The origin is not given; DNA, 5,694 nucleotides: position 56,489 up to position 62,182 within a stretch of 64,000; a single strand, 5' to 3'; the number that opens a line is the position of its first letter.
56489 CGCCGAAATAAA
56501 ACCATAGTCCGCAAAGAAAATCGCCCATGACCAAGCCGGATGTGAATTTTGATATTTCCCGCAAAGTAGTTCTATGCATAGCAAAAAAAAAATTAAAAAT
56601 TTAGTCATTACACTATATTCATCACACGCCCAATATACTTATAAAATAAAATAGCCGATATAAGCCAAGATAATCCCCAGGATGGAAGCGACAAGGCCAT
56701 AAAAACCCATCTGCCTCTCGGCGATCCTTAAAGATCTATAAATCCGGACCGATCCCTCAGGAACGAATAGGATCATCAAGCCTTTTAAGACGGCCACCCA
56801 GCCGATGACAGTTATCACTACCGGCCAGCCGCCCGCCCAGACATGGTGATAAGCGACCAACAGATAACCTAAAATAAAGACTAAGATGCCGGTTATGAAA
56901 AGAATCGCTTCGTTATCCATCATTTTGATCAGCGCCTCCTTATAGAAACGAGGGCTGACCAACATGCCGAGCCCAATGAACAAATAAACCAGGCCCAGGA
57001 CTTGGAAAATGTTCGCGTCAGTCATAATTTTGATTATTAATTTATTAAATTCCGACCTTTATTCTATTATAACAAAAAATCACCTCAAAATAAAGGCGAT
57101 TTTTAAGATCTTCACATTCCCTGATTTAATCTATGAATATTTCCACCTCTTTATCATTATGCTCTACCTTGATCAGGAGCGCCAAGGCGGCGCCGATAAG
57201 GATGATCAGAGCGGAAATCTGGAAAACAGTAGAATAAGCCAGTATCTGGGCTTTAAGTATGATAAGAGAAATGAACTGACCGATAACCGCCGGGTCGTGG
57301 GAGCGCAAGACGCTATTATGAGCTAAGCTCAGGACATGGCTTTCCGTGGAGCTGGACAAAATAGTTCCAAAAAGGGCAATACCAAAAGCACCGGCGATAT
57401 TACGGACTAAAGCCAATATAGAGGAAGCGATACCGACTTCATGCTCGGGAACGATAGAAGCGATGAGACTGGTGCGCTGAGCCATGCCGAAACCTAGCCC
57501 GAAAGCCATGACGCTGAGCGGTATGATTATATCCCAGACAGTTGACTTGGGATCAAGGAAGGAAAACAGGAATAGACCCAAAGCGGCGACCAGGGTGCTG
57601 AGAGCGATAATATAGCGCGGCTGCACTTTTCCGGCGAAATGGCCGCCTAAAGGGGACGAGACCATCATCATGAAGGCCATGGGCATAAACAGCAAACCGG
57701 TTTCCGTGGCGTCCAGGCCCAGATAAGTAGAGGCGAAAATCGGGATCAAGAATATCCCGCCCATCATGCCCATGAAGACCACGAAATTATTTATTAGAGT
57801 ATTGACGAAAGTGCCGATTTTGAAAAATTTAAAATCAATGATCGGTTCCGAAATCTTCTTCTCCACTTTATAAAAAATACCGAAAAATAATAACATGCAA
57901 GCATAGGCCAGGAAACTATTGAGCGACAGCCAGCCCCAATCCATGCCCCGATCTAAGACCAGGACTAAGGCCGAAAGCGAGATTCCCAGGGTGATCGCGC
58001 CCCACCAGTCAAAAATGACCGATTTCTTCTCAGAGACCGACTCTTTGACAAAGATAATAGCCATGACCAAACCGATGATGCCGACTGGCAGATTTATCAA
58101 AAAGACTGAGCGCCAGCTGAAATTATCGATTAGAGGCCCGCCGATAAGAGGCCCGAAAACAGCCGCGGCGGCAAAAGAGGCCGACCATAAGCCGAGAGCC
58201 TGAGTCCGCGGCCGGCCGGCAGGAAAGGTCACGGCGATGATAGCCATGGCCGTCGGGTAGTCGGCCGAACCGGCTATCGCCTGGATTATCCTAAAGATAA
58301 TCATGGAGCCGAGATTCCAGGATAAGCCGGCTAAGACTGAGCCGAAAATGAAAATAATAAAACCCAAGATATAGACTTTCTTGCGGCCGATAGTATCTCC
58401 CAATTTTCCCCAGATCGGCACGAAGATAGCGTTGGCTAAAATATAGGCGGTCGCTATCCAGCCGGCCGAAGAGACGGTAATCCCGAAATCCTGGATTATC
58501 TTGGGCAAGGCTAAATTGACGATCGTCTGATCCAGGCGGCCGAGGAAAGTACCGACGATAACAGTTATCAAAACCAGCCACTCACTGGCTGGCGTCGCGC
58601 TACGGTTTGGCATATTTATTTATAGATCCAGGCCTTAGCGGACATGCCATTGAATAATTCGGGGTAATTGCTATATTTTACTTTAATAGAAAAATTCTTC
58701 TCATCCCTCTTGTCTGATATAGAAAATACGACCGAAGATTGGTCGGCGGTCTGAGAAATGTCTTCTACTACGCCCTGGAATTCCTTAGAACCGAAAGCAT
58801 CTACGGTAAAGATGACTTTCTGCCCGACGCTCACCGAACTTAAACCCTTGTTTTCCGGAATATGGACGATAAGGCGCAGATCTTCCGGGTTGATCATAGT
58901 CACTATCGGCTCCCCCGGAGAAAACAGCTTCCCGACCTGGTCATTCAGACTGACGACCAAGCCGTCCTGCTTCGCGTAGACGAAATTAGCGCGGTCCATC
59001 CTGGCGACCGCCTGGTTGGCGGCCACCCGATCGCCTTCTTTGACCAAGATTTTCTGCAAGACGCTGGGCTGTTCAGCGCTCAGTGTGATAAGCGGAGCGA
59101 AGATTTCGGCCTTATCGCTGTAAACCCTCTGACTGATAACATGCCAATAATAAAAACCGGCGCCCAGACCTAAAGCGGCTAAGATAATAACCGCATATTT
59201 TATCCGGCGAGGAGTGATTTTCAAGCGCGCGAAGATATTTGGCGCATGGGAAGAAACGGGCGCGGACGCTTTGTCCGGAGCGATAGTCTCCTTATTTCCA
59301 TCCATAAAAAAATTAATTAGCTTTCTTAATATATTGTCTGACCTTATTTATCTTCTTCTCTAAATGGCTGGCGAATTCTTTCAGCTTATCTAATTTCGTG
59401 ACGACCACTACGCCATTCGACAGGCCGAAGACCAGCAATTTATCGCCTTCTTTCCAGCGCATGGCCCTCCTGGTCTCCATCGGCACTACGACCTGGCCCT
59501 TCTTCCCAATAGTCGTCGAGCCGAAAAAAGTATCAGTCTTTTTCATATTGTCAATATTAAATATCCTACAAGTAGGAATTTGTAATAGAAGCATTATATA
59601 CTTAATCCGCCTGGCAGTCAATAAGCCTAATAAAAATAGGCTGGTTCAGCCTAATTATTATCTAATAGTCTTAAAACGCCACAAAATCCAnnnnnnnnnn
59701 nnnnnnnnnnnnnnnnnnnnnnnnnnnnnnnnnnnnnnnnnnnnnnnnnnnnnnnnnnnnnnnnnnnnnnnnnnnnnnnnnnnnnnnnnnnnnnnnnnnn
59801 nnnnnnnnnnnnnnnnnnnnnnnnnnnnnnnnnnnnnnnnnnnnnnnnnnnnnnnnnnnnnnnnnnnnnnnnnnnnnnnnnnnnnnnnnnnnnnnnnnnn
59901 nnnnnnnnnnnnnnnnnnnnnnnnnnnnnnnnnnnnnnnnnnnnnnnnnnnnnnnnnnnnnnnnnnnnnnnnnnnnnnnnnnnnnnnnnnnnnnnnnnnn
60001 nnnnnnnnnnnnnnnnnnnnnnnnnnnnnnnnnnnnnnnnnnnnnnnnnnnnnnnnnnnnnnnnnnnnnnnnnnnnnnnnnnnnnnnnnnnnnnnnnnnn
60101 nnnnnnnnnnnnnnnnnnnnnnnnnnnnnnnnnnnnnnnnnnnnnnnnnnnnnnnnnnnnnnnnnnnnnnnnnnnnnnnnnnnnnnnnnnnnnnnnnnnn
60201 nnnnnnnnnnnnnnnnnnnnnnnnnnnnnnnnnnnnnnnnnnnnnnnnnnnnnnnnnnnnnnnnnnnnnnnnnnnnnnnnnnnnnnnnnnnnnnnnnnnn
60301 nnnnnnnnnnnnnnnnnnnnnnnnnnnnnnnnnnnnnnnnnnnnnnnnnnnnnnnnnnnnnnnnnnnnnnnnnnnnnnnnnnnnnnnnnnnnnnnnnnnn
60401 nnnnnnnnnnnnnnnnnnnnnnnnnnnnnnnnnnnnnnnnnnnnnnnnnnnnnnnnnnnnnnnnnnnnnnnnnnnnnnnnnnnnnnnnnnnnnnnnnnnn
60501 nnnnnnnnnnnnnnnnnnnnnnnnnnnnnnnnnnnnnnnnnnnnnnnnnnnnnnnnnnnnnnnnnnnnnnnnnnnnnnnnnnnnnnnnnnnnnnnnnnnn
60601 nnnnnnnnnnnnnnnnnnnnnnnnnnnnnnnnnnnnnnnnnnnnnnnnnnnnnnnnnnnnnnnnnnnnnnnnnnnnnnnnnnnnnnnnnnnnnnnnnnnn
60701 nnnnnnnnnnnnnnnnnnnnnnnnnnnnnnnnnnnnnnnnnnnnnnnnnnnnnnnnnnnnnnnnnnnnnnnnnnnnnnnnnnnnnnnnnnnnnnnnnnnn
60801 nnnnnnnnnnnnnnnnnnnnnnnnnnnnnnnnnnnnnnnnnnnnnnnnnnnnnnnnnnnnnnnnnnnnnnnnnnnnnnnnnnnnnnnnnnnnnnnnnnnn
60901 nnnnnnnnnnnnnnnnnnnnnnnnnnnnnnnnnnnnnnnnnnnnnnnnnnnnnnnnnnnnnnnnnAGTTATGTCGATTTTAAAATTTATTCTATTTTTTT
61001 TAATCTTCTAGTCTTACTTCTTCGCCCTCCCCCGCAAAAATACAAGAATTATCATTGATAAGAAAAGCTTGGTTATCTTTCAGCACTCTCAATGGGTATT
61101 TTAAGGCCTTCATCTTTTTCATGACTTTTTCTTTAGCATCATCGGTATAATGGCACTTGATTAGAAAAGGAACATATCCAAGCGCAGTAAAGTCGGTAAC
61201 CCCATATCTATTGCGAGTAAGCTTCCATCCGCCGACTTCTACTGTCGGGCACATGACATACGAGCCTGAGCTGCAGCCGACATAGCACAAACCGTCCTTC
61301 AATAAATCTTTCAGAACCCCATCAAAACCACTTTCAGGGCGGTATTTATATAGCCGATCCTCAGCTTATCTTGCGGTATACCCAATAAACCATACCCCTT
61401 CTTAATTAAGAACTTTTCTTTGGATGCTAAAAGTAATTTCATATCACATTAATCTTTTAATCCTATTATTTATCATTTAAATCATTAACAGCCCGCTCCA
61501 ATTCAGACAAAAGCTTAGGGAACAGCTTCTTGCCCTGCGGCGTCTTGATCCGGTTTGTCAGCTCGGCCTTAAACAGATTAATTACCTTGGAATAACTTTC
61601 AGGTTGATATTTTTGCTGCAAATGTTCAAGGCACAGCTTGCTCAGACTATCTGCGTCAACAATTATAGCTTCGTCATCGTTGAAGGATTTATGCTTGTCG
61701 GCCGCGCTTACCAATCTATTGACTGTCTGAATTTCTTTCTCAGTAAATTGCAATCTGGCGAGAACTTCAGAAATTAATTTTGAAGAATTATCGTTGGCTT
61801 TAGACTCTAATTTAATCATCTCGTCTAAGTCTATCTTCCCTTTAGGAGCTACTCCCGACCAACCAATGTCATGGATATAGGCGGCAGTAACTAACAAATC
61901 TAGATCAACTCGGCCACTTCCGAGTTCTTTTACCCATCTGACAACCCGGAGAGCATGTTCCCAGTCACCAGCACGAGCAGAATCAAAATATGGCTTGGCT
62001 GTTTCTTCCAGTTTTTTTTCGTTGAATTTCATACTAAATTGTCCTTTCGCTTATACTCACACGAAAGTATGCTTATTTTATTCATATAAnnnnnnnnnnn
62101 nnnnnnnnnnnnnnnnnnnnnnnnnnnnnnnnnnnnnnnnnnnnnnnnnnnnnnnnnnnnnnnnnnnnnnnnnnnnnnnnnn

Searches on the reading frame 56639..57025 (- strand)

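Call 19: search_protein_families(library=pfam, proteins=[window:56639-57025:-], max_evalue=0.001)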
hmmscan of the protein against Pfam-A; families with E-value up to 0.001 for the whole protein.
window:56639-57025:- (128 aa): 1 family
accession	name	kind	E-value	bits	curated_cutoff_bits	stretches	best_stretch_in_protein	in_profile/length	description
PF09838.14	DUF2065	-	2.6e-07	31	24.3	0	71-123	2-55/56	Uncharacterized protein conserved in bacteria (DUF2065)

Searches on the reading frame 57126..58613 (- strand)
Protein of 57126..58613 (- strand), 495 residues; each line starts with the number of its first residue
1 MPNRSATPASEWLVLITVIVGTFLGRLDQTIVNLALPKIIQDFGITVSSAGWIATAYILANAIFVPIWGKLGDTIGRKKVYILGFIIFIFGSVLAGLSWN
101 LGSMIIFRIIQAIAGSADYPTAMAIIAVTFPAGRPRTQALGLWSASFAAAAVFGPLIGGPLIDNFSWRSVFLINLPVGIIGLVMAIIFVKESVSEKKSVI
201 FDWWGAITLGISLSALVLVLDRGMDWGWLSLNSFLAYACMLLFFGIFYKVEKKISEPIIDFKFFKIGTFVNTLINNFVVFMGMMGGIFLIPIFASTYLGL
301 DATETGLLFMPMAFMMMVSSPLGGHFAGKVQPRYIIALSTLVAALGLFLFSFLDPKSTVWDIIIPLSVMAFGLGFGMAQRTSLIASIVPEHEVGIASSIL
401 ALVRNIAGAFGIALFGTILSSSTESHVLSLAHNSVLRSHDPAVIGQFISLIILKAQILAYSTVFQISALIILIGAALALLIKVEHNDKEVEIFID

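Call 19: search_protein_families(library=pfam, proteins=[window:57126-58613:-], max_evalue=0.001)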
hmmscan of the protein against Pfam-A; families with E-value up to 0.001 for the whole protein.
window:57126-58613:- (495 aa): 3 families
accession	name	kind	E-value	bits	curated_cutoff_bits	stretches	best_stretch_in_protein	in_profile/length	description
PF07690.21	MFS_1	-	8.2e-59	199.7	33.4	1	19-411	2-346/347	Major Facilitator Superfamily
PF13347.12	MFS_2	-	4.6e-05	22.6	27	0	48-165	259-384/427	MFS/sugar transport protein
PF00083.30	Sugar_tr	-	0.0003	20.2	22.3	1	45-115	34-116/452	Sugar (and other) transporter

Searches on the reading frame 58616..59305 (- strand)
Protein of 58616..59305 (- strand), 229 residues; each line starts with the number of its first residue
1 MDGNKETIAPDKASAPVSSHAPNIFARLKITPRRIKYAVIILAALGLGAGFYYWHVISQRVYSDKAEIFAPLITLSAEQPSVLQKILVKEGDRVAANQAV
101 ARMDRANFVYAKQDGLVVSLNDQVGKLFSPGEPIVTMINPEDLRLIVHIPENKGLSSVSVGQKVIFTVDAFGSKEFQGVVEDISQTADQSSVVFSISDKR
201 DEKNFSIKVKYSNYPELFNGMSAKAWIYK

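Call 19: search_protein_families(library=pfam, proteins=[window:58616-59305:-], max_evalue=0.001)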
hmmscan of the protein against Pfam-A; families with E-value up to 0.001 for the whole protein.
window:58616-59305:- (229 aa): 3 families
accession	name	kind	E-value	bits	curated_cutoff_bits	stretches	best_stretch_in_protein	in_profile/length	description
PF16576.10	HlyD_D23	-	4.4e-12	46.2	30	1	101-191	103-192/214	Barrel-sandwich domain of CusB or HlyD membrane-fusion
PF13437.12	HlyD_3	-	5.1e-11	43.7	22.2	1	109-195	2-88/106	HlyD family secretion protein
PF00364.28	Biotin_lipoyl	-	1.2e-05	25.5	22.1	1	71-137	6-73/73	Biotin-requiring enzyme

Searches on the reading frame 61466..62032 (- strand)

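Call 19: search_protein_families(library=pfam, proteins=[window:61466-62032:-], max_evalue=0.001)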
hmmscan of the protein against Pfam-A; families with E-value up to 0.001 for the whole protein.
window:61466-62032:- (188 aa): 2 families
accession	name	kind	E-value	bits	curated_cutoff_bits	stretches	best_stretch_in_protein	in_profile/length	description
PF01966.28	HD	-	1.2e-05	26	22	1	24-113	2-112/116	HD domain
PF24391.1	HD-CE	-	0.00097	19.3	27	0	23-84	8-75/263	HD-CE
